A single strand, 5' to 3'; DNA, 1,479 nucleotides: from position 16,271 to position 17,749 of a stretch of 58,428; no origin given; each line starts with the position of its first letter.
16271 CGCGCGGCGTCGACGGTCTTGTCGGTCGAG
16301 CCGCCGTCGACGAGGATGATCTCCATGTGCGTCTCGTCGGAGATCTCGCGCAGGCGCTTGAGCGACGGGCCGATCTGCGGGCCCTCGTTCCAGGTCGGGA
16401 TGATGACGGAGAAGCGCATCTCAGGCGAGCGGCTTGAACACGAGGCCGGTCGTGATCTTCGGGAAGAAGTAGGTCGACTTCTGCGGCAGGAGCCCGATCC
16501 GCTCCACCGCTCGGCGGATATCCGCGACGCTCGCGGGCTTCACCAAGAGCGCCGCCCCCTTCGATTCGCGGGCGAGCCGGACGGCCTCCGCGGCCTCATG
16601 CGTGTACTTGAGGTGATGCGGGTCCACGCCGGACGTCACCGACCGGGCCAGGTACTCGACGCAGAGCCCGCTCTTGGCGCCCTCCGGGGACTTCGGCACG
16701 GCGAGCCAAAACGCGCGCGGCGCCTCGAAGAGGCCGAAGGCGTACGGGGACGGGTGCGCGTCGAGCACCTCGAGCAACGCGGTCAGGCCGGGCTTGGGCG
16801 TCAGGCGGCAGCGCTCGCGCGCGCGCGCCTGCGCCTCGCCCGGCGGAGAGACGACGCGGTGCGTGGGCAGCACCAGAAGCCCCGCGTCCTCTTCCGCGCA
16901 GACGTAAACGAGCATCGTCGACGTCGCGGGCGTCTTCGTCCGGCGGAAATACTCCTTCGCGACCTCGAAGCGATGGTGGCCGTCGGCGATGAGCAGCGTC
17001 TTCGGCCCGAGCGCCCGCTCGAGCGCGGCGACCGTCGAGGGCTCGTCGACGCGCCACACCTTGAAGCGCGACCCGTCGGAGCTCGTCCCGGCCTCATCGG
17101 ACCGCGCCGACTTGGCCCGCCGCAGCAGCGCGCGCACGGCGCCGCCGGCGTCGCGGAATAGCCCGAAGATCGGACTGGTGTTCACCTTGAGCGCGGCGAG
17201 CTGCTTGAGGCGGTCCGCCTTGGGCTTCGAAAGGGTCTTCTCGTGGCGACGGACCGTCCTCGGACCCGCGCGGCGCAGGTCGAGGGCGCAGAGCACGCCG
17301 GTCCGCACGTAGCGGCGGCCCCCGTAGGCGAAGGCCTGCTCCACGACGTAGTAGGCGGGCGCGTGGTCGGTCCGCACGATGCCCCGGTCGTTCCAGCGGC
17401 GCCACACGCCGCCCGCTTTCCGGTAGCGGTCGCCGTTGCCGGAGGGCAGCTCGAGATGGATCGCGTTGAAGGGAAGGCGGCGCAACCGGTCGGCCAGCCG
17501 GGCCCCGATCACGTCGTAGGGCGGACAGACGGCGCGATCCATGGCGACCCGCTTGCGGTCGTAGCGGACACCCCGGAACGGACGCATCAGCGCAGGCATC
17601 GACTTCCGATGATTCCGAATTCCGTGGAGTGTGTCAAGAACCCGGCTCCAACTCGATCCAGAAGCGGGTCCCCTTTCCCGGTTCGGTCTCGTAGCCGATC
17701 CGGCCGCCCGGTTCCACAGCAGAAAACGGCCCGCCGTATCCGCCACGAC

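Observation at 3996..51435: C-x8-C-x6-C-x5-C motif shared by three membrane-anchored disordered proteins, each heading an operon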

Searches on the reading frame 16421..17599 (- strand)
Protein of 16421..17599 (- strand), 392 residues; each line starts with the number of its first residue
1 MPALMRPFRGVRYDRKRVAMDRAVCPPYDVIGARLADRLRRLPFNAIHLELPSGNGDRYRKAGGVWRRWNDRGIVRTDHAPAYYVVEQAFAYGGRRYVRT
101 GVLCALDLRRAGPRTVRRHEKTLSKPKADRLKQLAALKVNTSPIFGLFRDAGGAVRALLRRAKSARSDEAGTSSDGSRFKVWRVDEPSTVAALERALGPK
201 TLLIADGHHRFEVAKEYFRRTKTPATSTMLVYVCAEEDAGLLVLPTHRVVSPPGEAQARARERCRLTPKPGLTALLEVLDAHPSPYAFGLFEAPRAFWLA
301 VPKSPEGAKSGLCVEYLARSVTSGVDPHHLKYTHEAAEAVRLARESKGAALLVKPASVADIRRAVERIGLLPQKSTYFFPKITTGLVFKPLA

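Call 76: search_protein_families(library=pfam, proteins=[window:16421-17599:-], max_evalue=0.0001)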
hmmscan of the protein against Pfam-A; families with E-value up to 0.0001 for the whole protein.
window:16421-17599:- (392 aa): 1 family
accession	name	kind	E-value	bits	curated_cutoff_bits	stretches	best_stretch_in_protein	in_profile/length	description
PF06245.16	DUF1015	-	2.3e-63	214.5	25.8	1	5-253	1-266/325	Protein of unknown function (DUF1015)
